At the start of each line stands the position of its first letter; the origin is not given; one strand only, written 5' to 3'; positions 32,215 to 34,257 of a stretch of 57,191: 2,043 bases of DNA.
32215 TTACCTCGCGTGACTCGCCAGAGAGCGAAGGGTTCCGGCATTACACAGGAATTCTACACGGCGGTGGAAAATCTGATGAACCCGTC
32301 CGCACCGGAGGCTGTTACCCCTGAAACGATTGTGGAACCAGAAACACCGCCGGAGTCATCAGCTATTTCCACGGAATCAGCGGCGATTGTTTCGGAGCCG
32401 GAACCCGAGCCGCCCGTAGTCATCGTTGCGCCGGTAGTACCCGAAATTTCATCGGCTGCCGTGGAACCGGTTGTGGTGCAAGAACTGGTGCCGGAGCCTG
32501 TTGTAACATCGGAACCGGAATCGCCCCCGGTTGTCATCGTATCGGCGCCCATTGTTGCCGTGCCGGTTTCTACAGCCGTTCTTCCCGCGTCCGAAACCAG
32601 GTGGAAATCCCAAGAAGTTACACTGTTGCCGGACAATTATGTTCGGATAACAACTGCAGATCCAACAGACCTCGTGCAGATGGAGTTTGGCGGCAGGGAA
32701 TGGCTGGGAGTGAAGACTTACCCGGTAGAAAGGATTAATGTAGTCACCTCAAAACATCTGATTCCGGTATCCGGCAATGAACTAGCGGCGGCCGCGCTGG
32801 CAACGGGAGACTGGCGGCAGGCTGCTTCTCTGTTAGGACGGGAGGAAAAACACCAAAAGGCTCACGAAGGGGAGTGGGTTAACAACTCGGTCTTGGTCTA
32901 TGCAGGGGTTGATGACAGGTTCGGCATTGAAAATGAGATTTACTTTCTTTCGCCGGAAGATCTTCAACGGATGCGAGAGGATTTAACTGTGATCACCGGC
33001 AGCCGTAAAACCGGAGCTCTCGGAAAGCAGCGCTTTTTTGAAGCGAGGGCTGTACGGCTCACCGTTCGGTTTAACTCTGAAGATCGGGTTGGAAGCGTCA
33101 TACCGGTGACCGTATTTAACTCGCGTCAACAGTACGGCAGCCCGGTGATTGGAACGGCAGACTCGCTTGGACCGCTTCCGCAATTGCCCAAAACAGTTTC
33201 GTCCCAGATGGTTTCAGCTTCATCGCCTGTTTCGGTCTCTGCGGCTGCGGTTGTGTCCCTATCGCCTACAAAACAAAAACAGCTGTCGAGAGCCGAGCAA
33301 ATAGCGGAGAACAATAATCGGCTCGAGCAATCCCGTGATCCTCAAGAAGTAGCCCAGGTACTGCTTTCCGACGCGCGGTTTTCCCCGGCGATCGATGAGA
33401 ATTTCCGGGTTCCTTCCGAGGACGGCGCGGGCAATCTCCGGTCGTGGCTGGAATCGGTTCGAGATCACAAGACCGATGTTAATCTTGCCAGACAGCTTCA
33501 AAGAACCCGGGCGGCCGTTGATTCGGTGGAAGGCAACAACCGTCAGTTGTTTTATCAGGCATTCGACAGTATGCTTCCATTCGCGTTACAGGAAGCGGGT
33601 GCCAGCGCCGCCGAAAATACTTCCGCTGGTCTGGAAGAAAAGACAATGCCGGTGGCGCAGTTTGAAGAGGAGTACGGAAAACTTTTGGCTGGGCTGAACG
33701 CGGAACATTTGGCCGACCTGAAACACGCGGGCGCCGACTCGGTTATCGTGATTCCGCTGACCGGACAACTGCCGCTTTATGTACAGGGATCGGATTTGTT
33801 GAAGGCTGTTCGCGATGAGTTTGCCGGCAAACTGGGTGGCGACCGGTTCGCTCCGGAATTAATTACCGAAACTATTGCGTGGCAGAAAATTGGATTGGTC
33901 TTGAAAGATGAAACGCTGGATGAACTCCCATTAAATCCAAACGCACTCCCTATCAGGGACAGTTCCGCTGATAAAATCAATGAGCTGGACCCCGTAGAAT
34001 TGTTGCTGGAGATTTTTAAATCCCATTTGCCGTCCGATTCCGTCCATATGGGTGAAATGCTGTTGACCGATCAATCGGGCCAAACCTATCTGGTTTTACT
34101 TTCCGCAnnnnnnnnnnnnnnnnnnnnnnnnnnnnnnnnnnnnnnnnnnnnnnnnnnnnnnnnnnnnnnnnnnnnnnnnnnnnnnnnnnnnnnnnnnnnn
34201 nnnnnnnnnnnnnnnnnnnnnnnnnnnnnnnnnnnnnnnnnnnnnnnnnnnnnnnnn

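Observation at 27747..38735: Orphan operon of two translationally coupled giant exported proteins (2,081 aa + 1,542 aa)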

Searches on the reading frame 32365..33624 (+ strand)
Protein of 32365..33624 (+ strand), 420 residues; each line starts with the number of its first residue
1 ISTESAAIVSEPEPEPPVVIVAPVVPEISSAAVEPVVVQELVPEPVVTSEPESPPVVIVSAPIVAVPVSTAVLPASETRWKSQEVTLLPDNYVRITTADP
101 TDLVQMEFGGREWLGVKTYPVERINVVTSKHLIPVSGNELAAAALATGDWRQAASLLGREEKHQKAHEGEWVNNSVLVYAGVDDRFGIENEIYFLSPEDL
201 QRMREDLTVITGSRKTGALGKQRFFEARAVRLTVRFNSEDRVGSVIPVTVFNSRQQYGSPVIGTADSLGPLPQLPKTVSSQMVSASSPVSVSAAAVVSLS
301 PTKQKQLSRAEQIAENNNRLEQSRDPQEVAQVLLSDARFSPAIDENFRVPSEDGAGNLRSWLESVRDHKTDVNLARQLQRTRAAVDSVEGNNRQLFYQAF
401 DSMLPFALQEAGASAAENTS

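Call 38: search_protein_families(library=pfam, proteins=[window:32365-33624:+], max_evalue=10)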
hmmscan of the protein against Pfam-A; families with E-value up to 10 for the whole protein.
window:32365-33624:+ (420 aa): 1 family
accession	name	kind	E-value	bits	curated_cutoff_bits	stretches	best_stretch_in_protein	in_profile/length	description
PF19414.4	Astro_p19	-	0.22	11.4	27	1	105-134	80-107/174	Astrovirus p19 protein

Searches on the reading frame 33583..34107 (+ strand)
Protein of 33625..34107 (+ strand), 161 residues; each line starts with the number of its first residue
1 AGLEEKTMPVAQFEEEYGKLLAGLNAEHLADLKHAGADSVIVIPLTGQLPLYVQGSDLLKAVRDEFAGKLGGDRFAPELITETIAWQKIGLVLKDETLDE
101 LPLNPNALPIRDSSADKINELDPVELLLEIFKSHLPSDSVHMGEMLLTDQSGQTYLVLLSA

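Call 38: search_protein_families(library=pfam, proteins=[window:33625-34107:+], max_evalue=10)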
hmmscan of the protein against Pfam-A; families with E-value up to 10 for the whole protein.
window:33625-34107:+ (161 aa): 0 families

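Call 88: predict_structure(alignment_id=A3)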
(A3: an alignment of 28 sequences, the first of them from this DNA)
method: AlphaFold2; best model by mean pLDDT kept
length: 175 residues; sequences in the alignment: 28
mean_pLDDT: 89.6   pTM: 0.80
mean pLDDT of the five models: 89.6, 88.9, 88.8, 88.2, 87.5
residues with pLDDT >= 90: 136; 70-90: 20; 50-70: 13; < 50: 6
segments of 3 or more residues with pLDDT < 50: 10-13
pLDDT, mean of each block of 10 residues (from residue 1): 51 65 95 78 94 95 97 97 91 96 97 96 97 95 92 93 91 96
secondary structure, 60 per line:
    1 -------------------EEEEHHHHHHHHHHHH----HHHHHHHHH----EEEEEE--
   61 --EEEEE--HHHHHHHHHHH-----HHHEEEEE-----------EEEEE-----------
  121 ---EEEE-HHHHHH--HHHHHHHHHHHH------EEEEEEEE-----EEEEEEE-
elements in order: E20-23 H24-35 H40-48 E53-58 E63-67 H70-80 E89-93 E105-109 E124-127 H129-134 H137-148 E155-162 E168-174

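Call 91: fold_search(model_id=the predicted structure, library=pdb)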
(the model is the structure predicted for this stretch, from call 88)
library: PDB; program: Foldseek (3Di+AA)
matches with E <= 10: 666; with E <= 0.001: 0
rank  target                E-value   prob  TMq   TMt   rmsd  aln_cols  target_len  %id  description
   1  5dle_A                1.3e-01  0.66  0.31  0.44   4.9       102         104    9  Crystal structure from a domain (Thr161-F265) from fructose-specific iiabc component (Pts system) from Borrelia burgdo (released 2015-11-04)
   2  2r4q                  1.8e-01  0.57  0.31  0.46   5.5       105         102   10  The structure of a domain of fruA from Bacillus subtilis (released 2007-09-18)
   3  6uwq                  2.3e-01  0.08  0.20  0.21  11.3       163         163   12  Crystal structure of dihydrofolate reductase from Mycobacterium ulcerans with SDDC-0001565 inhibitor (released 2020-11-11)
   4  3sqn_A                2.5e-01  0.21  0.28  0.13   9.7       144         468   16  Putative Mga family transcriptional regulator from Enterococcus faecalis (released 2011-07-20)
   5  9rxf_A                3.2e-01  0.13  0.22  0.23   8.8       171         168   11  E20K/N28G/V36L/D43K/Q48E/I59A/E61K/E72K/V76L/N79S/I92A/D126K/A142V/D153K/D154E/S158T FLAVODOXIN FROM ANABAENA (released 2025-11-05)
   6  5ydu_A                3.6e-01  0.14  0.27  0.22  12.5       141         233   13  Crystal structure of Utp30 (released 2017-11-01)
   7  7ki9                  4.4e-01  0.05  0.16  0.17  12.4       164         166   10  Crystal Structure of Dihydrofolate reductase (DHFR) from Mycobacterium ulcerans Agy99 in complex with NADP and inhibitor (released 2021-07-07)
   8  2inq_A                4.4e-01  0.03  0.13  0.14  11.7       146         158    8  Neutron Crystal Structure of Escherichia coli Dihydrofolate Reductase Bound to the Anti-cancer drug, Methotrexate (released 2007-02-06)
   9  2r48                  4.7e-01  0.47  0.33  0.49   4.7       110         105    8  Crystal structure of the fructose specific IIB subunit of PTS system from Bacillus subtilis subsp. subtilis str. 168 (released 2007-09-11)
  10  9fmp_B                5.0e-01  0.25  0.14  0.07   5.9        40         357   18  Crystal structure of phosphorylated C. merolae LAMMER-like dual specificity kinase (CmLIK) kinase domain in complex wi (released 2025-06-18)
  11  5ux5_B                5.0e-01  0.11  0.24  0.06  11.8       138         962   14  Structure of Proline Utilization A (PutA) from Corynebacterium freiburgense (released 2017-04-26)
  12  7jj0_D                5.0e-01  0.09  0.23  0.13  13.8       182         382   11  GTP-specific succinyl-CoA synthetase complexed with Mg-GMPPCP (released 2021-03-10)
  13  3esx_B                5.6e-01  0.15  0.24  0.24   8.6       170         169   10  E16KE61KD126KD150K Flavodoxin from Anabaena (released 2009-02-10)
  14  5loc_A                5.6e-01  0.09  0.13  0.08   8.5        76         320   13  Crystal structure of the engineered D-Amino Acid Dehydrogenase (DAADH) (released 2017-08-16)
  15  7o4o                  5.6e-01  0.05  0.16  0.13  11.5       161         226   12  Structure of Staphylococcus aureus m1A22-tRNA methyltransferase in complex with S-adenosylhomocysteine (released 2022-04-06)
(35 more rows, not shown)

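Call 108: fold_search(model_id=the predicted structure, library=viral)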
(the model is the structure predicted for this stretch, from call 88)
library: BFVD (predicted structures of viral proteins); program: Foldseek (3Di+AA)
matches with E <= 10: 509; with E <= 0.001: 0
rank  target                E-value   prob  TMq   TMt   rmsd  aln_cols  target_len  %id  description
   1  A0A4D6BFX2            5.2e-02  0.16  0.19  0.23  14.8       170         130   11  (no name in the UniProt tables at hand)
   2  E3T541                1.7e-01  0.14  0.19  0.06  10.8       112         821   12  Glycosyltransferase [Cafeteria roenbergensis virus (strain BV-PW1)]
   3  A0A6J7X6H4            2.5e-01  0.06  0.15  0.13  13.3       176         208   11  Methyltransferase domain containing protein [uncultured Caudovirales phage]
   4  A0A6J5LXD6            2.6e-01  0.14  0.24  0.22  12.5       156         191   12  Uncharacterized protein [uncultured Caudovirales phage]
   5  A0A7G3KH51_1          2.6e-01  0.06  0.16  0.05  16.8       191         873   15  Putative RdRp [Monilinia benyvirus C]
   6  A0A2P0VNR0            3.8e-01  0.05  0.18  0.12  16.0       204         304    9  Chromo domain-containing protein [Tetraselmis virus 1]
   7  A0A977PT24            4.9e-01  0.44  0.19  0.06   2.4        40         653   22  Uncharacterized protein [Arthrobacter phage Shambre1]
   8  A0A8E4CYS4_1          4.9e-01  0.05  0.15  0.05  14.4       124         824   15  (no name in the UniProt tables at hand)
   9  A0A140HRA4            5.3e-01  0.16  0.15  0.06   4.3        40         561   12  p47 [Lymantria dispar multicapsid nuclear polyhedrosis virus]
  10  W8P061                6.8e-01  0.21  0.28  0.38   7.5       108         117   14  Uncharacterized protein [Microbacterium phage vB_MoxS-ISF9]
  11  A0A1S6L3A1            6.8e-01  0.07  0.16  0.08  11.3        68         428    7  Uncharacterized protein [Erwinia phage vB_EamM_Yoloswag]
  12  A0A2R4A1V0            7.2e-01  0.35  0.17  0.35   2.1        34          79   12  (no name in the UniProt tables at hand)
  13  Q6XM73                7.2e-01  0.03  0.15  0.13  11.8       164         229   11  FirrV-1-A14 [Feldmannia irregularis virus a]
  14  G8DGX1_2              7.7e-01  0.02  0.14  0.04  22.4       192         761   12  (no name in the UniProt tables at hand)
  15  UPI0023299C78         8.1e-01  0.21  0.26  0.13   5.9        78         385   12  (no name look-up for this kind of identifier)
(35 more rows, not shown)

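Call 113: search_solved_structures(query=A3, max_evalue=10)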
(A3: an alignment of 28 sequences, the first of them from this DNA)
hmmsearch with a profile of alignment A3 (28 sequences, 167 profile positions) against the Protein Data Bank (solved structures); distinct sequences matched with E-value up to 10: 1.
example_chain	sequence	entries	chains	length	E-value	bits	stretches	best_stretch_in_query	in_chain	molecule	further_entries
3t12_A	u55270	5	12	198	1.6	11.7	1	51-120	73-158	Gliding protein mglA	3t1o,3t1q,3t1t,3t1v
